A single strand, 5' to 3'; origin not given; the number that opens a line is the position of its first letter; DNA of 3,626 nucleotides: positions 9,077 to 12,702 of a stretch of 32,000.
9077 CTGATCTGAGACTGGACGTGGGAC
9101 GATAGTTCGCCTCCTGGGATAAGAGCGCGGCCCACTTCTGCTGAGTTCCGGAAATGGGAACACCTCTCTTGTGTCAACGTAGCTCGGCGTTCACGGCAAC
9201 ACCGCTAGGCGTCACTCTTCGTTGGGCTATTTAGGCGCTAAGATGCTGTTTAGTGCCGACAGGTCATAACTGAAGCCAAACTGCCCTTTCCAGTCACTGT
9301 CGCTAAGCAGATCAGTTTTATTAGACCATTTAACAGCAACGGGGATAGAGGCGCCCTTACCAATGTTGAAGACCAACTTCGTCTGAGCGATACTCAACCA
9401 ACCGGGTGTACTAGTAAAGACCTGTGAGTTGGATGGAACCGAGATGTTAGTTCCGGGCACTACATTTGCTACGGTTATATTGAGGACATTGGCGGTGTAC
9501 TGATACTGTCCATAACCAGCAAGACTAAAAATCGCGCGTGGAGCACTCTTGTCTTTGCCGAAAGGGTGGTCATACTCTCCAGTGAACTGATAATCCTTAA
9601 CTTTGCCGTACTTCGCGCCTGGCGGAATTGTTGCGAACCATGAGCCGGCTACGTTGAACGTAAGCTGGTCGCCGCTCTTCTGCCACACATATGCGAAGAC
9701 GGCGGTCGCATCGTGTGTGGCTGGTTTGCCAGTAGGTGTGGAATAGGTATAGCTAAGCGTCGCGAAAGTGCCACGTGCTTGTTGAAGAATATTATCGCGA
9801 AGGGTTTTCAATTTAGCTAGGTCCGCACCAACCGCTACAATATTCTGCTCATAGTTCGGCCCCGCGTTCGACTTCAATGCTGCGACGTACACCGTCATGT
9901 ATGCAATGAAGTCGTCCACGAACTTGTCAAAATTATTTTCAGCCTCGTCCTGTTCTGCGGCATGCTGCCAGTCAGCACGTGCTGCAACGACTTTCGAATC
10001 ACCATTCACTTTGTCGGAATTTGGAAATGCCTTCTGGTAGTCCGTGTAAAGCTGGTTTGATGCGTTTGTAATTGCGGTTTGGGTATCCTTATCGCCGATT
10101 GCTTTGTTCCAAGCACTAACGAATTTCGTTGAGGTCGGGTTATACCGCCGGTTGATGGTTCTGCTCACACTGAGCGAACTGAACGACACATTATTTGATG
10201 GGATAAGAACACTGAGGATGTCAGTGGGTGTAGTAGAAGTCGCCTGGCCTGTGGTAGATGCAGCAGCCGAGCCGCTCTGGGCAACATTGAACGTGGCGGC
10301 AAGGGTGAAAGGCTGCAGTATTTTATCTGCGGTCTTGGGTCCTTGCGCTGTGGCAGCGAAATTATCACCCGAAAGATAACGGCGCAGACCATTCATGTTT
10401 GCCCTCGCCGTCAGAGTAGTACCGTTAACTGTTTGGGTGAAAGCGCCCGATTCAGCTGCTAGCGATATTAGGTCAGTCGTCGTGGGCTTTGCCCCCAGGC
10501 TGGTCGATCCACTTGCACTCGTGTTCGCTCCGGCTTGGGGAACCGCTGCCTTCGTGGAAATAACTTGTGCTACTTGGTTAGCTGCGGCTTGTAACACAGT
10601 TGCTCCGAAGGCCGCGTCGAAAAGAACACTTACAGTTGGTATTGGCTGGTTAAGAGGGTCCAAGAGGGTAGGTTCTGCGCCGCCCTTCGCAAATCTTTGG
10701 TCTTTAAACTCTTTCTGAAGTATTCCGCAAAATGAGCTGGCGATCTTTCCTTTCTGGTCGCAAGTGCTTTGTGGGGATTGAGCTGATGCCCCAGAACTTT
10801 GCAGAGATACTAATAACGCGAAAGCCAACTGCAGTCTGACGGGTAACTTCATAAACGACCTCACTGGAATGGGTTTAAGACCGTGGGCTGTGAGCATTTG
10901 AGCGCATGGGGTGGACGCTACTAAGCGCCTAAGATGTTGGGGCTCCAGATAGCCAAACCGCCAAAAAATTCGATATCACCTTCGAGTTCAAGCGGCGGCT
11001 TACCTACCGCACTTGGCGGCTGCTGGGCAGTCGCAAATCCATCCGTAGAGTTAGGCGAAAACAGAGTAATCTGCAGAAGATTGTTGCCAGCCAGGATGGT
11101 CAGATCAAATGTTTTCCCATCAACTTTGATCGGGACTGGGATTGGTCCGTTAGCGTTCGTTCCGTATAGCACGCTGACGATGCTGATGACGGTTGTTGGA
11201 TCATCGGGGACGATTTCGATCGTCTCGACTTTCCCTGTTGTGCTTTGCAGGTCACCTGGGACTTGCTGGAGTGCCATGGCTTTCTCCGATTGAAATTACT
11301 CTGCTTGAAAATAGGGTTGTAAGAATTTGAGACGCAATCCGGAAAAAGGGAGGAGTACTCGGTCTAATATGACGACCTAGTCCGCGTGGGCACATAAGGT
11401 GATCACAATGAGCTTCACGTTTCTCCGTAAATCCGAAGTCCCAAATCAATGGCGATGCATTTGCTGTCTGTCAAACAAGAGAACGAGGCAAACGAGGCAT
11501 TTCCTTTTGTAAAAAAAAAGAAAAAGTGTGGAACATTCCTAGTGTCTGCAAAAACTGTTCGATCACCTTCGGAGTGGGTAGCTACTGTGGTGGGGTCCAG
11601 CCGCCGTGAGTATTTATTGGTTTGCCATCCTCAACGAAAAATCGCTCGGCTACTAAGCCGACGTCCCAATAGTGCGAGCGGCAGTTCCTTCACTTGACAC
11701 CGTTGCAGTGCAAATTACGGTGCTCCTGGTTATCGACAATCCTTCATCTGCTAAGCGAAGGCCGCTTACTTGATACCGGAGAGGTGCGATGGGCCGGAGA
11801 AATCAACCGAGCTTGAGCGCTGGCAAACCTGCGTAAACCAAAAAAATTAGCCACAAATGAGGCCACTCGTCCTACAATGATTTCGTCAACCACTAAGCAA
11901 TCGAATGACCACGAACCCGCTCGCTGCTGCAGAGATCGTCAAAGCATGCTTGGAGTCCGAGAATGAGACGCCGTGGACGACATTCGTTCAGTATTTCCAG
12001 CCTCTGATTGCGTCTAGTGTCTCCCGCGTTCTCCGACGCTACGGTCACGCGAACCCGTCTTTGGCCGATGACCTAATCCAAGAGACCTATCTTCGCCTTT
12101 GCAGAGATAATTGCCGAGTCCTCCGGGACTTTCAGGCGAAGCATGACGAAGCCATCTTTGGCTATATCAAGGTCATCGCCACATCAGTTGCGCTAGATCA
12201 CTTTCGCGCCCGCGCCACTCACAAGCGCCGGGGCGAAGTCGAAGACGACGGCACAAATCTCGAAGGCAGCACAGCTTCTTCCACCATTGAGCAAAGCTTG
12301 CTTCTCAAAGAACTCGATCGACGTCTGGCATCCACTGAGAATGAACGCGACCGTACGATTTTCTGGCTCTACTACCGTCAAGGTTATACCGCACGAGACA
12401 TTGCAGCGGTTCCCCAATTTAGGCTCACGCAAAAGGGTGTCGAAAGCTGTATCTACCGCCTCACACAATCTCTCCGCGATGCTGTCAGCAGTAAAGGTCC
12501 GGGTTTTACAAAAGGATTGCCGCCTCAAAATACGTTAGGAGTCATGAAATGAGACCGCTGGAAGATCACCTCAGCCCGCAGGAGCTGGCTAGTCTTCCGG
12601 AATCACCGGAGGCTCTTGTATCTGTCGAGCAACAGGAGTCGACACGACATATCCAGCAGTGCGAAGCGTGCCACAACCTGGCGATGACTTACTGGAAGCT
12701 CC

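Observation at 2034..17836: Two copies of a composite repeat module bracket the 14-kb lipase plus sigma/CHAT segment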

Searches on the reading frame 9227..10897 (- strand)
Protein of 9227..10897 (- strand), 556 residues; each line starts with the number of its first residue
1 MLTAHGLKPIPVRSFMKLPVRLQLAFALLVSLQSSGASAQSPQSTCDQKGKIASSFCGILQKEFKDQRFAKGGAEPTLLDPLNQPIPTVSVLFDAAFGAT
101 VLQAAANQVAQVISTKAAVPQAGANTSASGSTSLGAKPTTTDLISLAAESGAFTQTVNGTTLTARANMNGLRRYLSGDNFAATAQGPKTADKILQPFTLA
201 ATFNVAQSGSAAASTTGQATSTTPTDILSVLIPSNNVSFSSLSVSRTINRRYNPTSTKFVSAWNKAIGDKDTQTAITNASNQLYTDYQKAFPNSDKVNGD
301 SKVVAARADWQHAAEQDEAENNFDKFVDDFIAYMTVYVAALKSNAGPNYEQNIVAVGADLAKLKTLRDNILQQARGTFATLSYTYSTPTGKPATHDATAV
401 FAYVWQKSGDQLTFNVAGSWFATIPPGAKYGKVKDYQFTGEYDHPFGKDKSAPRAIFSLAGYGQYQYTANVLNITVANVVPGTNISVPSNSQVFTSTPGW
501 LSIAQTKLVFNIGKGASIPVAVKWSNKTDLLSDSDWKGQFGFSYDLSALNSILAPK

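Call 11: search_protein_families(library=pfam, proteins=[window:9227-10897:-], max_evalue=0.01)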
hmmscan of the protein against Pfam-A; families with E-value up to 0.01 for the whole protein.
window:9227-10897:- (556 aa): 1 family
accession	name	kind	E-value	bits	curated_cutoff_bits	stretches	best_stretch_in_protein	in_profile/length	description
PF22825.2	HpiC1-like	-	0.0079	16.7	27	0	235-392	6-146/174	HpiC1 cyclase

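Call 37: search_protein_families(library=padloc, proteins=[window:9227-10897:-], max_evalue=0.01)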
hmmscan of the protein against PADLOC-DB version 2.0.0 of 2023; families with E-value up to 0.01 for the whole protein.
window:9227-10897:- (556 aa): 0 families

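Call 38: search_protein_families(library=ncbifam, proteins=[window:9227-10897:-], max_evalue=0.01)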
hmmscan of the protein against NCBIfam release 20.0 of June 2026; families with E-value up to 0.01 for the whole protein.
window:9227-10897:- (556 aa): 0 families

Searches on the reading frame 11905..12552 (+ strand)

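Call 11: search_protein_families(library=pfam, proteins=[window:11905-12552:+], max_evalue=0.01)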
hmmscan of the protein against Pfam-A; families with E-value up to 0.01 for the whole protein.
window:11905-12552:+ (215 aa): 2 families
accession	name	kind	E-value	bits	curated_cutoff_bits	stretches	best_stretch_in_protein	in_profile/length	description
PF04542.20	Sigma70_r2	-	2.9e-06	27.4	24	1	39-104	9-69/71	Sigma-70 region 2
PF07638.17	Sigma70_ECF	-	0.0001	22.7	21.1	1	26-169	22-160/185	ECF sigma factor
